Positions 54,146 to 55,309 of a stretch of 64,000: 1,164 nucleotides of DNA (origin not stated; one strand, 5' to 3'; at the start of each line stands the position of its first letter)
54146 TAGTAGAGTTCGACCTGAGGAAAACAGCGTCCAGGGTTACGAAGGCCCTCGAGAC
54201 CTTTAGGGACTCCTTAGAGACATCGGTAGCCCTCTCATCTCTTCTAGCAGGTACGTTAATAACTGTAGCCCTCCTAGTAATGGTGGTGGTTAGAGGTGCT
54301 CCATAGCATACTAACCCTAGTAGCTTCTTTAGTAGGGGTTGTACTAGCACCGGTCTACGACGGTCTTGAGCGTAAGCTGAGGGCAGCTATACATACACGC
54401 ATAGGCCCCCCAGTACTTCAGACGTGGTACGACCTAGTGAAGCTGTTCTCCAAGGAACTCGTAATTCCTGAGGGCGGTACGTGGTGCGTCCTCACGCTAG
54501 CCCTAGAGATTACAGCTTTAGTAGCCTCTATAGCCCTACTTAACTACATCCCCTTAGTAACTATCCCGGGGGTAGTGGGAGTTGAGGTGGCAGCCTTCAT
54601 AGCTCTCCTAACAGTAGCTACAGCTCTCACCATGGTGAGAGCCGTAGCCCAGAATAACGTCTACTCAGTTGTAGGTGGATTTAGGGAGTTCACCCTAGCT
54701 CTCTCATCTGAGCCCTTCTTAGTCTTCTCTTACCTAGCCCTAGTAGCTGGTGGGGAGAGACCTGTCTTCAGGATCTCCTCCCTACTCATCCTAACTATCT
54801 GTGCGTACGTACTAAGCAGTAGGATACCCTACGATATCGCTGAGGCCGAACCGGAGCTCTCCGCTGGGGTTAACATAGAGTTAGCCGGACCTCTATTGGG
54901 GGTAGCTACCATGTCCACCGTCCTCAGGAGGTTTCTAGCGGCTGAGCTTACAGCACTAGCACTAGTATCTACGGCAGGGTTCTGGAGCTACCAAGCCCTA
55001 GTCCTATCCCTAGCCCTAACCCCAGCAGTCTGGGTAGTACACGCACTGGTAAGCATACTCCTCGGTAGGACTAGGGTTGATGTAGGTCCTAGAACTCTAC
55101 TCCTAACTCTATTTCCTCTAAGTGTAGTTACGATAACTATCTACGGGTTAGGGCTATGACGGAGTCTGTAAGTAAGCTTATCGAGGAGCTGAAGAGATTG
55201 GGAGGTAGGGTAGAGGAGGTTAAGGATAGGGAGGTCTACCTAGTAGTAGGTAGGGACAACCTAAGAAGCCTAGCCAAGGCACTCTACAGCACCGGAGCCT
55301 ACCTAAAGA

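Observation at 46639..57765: Mrp antiporter plus formate-hydrogenlyase-type [NiFe] hydrogenase in which a GltD/SudA-like flavoprotein replaces the substrate dehydrogenase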

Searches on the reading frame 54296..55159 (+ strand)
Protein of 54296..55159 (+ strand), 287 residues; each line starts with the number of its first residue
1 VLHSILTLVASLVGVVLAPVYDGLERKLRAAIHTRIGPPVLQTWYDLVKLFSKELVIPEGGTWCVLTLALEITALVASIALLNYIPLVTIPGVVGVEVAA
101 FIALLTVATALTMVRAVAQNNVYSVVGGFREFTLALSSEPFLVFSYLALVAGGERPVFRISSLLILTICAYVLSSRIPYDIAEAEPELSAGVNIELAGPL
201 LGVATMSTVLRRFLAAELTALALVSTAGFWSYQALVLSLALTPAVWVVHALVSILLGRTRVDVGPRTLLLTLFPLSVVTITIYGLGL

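Call 4: search_protein_families(library=pfam, proteins=[window:54296-55159:+], max_evalue=0.01)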
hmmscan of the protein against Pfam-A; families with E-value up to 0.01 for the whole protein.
window:54296-55159:+ (287 aa): 1 family
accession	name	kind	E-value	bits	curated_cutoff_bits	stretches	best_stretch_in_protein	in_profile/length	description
PF00146.26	NADHdh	-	5.9e-35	121.5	27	1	9-282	6-296/298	NADH dehydrogenase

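Call 48: search_protein_families(library=ncbifam, proteins=[window:54296-55159:+], max_evalue=0.00001)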
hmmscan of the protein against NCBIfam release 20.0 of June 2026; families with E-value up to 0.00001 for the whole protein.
window:54296-55159:+ (287 aa): 6 families
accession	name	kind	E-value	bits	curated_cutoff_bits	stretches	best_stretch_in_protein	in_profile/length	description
NF004741.0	PRK06076.1-2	equivalog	4.7e-24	85.2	305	2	5-150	26-177/337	NADH-quinone oxidoreductase subunit NuoH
NF004744.0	PRK06076.1-5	equivalog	6.1e-15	55.2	542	1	3-150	33-184/372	NADH-quinone oxidoreductase subunit NuoH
NF004740.0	PRK06076.1-1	equivalog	7.1e-13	48.8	399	1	6-248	16-272/325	NADH-quinone oxidoreductase subunit NuoH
NF040610.1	F420_dehyd_FpoH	exception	3.8e-10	39.6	475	1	7-139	18-163/339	F420H2 dehydrogenase subunit FpoH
NF004745.0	PRK06076.1-6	equivalog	3e-08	33.3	450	0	5-129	19-148/341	NADH-quinone oxidoreductase subunit NuoH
NF004743.0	PRK06076.1-4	equivalog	1.3e-06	27.6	494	0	7-126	22-142/433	NADH-quinone oxidoreductase subunit NuoH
